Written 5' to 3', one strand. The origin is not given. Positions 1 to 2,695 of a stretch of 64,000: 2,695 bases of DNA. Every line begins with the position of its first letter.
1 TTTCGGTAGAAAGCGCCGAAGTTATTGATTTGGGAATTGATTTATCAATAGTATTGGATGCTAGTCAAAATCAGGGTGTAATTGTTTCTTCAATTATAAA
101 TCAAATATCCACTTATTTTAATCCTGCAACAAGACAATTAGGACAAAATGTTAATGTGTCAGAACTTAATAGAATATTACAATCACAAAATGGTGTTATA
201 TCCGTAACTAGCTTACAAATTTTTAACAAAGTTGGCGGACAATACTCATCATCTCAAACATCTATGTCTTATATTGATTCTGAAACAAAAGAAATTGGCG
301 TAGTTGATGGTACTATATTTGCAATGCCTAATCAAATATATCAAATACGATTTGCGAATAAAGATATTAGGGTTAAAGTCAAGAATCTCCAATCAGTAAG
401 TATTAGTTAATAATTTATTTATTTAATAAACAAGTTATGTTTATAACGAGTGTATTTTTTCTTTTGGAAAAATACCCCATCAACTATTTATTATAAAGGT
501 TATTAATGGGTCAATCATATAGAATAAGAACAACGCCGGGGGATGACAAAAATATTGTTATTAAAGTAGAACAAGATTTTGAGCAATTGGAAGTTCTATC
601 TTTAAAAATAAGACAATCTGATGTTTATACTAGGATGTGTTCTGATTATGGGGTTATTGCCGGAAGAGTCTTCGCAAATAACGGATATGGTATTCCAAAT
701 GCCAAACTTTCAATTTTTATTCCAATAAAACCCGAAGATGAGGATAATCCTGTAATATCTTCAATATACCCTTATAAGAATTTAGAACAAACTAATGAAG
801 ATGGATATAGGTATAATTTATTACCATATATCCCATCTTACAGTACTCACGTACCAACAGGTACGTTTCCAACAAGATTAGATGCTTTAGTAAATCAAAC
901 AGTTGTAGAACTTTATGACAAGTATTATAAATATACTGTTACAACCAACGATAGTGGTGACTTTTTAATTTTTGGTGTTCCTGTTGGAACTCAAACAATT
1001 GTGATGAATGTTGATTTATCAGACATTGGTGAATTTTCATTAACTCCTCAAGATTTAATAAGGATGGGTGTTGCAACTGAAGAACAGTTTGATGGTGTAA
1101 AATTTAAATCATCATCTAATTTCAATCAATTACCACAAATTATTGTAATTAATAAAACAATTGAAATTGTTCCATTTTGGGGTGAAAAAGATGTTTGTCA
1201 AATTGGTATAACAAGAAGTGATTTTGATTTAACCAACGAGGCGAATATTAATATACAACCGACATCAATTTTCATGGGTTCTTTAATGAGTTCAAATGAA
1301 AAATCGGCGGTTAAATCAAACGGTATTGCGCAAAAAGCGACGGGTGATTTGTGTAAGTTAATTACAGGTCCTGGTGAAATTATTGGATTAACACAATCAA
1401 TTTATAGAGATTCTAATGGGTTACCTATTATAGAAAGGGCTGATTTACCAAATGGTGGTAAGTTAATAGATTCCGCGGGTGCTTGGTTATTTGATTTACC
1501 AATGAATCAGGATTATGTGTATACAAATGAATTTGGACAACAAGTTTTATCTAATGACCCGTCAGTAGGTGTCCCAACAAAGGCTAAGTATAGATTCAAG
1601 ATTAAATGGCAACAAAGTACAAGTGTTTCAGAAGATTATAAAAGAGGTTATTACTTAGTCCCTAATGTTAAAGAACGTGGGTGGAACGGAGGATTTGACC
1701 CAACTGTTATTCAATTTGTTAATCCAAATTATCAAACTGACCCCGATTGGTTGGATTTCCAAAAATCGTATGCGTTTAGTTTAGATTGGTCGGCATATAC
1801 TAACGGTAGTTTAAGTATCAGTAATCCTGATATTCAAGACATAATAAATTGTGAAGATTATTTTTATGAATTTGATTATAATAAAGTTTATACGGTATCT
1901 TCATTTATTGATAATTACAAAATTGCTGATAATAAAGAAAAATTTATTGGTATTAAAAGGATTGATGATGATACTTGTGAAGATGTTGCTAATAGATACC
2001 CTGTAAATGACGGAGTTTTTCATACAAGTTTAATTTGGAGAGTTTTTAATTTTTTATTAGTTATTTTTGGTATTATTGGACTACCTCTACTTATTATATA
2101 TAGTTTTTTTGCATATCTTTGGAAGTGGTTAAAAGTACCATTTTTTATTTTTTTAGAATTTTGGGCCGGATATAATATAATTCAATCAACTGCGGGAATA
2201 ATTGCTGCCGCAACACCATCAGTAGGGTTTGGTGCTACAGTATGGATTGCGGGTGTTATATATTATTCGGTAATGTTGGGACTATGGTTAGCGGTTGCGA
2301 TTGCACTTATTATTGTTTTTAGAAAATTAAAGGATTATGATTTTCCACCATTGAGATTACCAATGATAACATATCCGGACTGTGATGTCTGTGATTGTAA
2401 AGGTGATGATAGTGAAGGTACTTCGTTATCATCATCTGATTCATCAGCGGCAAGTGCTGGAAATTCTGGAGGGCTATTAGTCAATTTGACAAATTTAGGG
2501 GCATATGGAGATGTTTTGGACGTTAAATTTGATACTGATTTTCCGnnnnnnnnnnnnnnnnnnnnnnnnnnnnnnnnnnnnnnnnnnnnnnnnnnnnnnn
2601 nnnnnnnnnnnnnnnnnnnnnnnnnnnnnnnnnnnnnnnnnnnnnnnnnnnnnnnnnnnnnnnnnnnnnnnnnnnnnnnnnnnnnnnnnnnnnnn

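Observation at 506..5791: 1761-aa virion protein with an internal four-helix transmembrane cluster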

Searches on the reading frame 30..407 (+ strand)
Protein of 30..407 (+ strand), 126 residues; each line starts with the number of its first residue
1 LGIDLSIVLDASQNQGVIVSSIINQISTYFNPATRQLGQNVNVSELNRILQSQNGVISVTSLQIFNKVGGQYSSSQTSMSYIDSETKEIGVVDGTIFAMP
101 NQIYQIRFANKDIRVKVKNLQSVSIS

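Call 5: search_protein_families(library=phrogs, proteins=[window:30-407:+], max_evalue=0.01)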
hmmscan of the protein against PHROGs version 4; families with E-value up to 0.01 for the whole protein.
window:30-407:+ (126 aa): 1 family
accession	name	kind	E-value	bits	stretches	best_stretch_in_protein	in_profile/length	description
phrog_6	-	tail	3.4e-07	30.3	1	3-113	321-428/548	baseplate wedge subunit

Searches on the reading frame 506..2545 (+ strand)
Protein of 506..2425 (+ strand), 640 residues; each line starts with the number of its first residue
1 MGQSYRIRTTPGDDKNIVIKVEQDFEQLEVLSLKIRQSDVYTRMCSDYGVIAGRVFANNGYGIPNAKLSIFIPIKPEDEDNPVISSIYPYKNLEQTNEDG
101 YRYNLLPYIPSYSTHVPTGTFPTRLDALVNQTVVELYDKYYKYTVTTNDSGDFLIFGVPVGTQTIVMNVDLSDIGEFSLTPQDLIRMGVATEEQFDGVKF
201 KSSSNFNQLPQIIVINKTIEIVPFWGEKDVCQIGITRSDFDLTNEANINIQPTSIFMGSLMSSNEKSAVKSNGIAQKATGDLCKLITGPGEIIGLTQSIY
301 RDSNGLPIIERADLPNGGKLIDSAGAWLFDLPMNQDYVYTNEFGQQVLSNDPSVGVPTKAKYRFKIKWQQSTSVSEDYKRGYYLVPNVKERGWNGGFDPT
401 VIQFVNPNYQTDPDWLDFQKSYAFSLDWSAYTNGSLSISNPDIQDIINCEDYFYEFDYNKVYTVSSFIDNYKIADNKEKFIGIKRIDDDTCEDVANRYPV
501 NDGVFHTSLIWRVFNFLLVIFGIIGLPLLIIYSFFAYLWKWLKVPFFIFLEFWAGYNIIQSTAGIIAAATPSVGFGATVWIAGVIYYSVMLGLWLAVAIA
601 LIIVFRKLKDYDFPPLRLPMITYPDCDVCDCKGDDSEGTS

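Call 22: predict_structure(alignment_id=A2)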
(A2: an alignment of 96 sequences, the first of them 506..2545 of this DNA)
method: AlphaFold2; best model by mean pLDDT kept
length: 680 residues; sequences in the alignment: 96
mean_pLDDT: 60.5   pTM: 0.45
mean pLDDT of the five models: 60.5, 58.6, 57.6, 57.5, 54.3
residues with pLDDT >= 90: 32; 70-90: 210; 50-70: 212; < 50: 226
segments of 3 or more residues with pLDDT < 50: 38-44, 124-127, 225-227, 259-281, 287-292, 304-309, 315-334, 361-396, 418-455, 466-480, 493-507, 620-662
pLDDT, mean of each block of 10 residues (from residue 1): 55 56 54 51 60 85 86 82 73 74 61 56 54 77 84 86 87 72 62 61 60 83 60 75 79 56 42 43 49 53 49 42 29 55 73 63 37 39 28 44 74 58 30 38 36 49 48 43 57 43 50 78 84 84 85 92 89 63 88 92 83 68 37 36 33 39 52 53
secondary structure, 60 per line:
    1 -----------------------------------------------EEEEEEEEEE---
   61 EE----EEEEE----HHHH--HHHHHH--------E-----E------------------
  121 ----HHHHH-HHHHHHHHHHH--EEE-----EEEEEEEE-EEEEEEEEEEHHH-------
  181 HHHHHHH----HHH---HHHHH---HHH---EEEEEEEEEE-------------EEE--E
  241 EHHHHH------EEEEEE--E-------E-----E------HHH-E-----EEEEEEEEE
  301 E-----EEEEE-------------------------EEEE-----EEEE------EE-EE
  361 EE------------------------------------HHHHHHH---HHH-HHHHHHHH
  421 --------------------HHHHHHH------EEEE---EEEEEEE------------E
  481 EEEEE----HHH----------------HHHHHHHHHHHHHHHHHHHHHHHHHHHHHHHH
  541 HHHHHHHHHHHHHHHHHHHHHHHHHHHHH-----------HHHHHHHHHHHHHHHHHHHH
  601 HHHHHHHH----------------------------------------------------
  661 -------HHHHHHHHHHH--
elements in order (helices of 4 or more, strands of 3 or more residues): E48-57 E67-71 H76-79 H82-87 H125-129 H131-141 E144-146 E152-159 E161-170 H181-187 H198-202 E212-221 E235-237 H242-246 E253-258 E292-301 E307-311 E337-340 E346-349 E359-362 H399-405 H413-420 H441-447 E454-457 E461-467 E480-485 H509-569 H581-608 H668-678

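Call 44: search_protein_representatives(protein=window:506-2425:+)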
Query: 640 residues. Proteins with E-value up to 0.001 (for the whole library): 1068; up to 1e-10: 954; up to 1e-30: 808. The best 150 are listed.
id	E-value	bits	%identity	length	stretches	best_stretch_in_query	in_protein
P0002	9.2e-298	1005.2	69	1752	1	1-636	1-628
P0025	4.3e-286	966.7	66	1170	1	1-633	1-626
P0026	5.1e-266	900.3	67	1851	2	1-541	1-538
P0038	1.3e-253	859.4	65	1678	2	1-540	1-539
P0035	1.7e-252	855.6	66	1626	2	1-547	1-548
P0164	1.1e-246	836.5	60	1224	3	1-537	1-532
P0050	2.0e-245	832.3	60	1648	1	1-633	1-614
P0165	5.1e-212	721.9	55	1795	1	1-632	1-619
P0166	3.3e-211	719.2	55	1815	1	2-640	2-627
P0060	7.6e-211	718.0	55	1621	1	2-638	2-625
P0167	1.1e-209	714.1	56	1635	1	1-634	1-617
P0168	6.5e-208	708.3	61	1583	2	3-532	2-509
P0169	1.2e-207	707.4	53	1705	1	1-636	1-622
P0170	4.3e-205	699.0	52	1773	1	1-639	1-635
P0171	4.8e-203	692.3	54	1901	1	2-632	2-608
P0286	1.0e-118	413.6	45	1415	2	2-535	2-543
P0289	5.0e-114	398.1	42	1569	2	3-535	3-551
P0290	1.2e-111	390.2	44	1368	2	1-461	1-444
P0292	3.3e-111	388.8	44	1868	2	3-505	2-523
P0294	2.6e-108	379.3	43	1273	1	2-509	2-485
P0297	7.3e-106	371.2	42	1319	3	1-389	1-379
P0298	1.8e-105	369.8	42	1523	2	1-397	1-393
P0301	4.9e-105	368.4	46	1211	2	4-397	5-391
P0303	1.2e-104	367.1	42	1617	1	3-523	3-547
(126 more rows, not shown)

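Call 57: find_encoding_contigs(protein=P0290, flank=10000, max_places=2)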
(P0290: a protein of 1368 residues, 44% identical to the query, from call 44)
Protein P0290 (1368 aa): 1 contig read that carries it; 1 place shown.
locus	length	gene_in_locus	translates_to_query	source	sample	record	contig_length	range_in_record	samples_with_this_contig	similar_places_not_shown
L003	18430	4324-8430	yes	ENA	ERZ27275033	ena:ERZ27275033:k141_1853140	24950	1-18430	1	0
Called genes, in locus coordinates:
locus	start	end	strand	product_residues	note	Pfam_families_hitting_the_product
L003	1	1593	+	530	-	?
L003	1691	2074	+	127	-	PF04965:GPW_gp25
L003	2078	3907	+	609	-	-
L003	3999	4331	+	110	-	-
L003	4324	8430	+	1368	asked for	PF13573:SprB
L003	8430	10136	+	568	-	-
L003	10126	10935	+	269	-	-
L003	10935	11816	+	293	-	-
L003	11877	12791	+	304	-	-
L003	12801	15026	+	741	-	-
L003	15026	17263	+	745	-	-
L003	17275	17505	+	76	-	-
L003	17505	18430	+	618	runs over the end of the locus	-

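Call 91: find_encoding_contigs(protein=P0286, flank=5000, max_places=1)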
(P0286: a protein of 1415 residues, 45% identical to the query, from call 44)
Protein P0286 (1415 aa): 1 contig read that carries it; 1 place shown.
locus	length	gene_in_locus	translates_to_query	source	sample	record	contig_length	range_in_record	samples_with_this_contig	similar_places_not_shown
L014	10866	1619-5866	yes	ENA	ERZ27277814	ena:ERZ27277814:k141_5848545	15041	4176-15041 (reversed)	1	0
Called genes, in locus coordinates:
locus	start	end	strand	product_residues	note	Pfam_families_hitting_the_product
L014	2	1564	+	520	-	?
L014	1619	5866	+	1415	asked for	-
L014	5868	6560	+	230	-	-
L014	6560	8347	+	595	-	-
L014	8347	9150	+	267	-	-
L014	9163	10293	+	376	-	-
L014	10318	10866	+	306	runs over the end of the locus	-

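Call 92: find_encoding_contigs(protein=P0294, flank=5000, max_places=1)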
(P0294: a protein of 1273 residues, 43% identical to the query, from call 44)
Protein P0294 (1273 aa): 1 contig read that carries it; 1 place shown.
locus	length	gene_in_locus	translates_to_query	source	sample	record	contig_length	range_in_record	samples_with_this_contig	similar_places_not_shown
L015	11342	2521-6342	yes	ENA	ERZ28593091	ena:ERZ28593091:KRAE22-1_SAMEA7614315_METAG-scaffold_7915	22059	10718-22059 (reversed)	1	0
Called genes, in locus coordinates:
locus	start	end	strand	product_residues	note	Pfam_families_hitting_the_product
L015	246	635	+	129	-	PF04965:GPW_gp25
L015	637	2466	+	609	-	-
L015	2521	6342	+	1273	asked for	-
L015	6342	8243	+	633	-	-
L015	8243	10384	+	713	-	-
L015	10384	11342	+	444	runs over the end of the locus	-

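Call 93: find_encoding_contigs(protein=P0303, flank=5000, max_places=1)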
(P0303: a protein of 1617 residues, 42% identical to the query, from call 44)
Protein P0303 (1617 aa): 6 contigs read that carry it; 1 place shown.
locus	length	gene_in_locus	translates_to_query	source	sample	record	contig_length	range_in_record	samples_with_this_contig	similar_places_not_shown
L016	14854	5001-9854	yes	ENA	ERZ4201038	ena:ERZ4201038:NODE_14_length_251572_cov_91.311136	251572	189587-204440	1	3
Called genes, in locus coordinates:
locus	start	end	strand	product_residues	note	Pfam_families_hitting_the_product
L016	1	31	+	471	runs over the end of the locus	PF20307:divDNAB (weak), PF03796:DnaB_C, PF06745:ATPase (weak), PF13481:AAA_25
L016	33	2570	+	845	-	PF02867:Ribonuc_red_lgC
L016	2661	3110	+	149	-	PF04965:GPW_gp25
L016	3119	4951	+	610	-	-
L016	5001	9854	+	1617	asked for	-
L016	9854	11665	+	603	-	-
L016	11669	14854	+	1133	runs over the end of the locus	-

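Call 101: search_protein_families(library=pfam, proteins=[P0290, P0292, P0289, P0298, P0297, P0301], max_evalue=0.001)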
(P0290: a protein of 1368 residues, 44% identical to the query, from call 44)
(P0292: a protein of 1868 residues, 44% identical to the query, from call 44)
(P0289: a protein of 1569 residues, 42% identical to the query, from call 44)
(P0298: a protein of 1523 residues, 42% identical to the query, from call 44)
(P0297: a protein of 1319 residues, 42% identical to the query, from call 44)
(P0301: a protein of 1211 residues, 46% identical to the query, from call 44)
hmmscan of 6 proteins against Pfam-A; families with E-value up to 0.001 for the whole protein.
P0290 (1368 aa): 2 families
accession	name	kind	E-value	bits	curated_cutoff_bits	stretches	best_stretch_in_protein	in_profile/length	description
PF13573.12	SprB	-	9.8e-21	73.6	28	2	1212-1246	3-36/37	SprB repeat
PF13620.12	CarboxypepD_reg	-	0.00016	22.4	32.3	0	1332-1354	32-56/82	Carboxypeptidase regulatory-like domain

P0292 (1868 aa): 0 families

P0289 (1569 aa): 0 families

P0298 (1523 aa): 2 families
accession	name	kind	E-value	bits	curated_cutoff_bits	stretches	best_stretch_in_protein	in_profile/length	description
PF13573.12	SprB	-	1.5e-14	53.8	28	1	1295-1318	7-30/37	SprB repeat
PF06832.18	BiPBP_C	-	1.2e-05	25.6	26.8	0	1460-1514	32-84/90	Penicillin-Binding Protein C-terminus Family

P0297 (1319 aa): 2 families
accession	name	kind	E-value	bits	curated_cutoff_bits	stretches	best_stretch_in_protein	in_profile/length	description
PF13573.12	SprB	-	2.6e-16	59.4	28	2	1096-1129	3-36/37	SprB repeat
PF13620.12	CarboxypepD_reg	-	0.001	19.8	32.3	0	143-167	29-53/82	Carboxypeptidase regulatory-like domain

P0301 (1211 aa): 1 family
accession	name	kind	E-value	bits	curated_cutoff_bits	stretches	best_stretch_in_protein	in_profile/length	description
PF13573.12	SprB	-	3.5e-07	30.2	28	1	877-899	10-32/37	SprB repeat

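Call 105: find_homologous_proteins(query=L003:3999-4328:+, max_evalue=0.001)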
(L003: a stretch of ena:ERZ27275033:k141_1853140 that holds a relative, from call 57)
Query L003:3999-4328:+ (110 aa): 2 proteins with E <= 0.001 among 18 candidates.
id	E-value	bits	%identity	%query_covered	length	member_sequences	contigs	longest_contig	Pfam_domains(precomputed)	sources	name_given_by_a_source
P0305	4.5e-62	224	99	100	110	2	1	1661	-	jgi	-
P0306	2.2e-48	180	77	100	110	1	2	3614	-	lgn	-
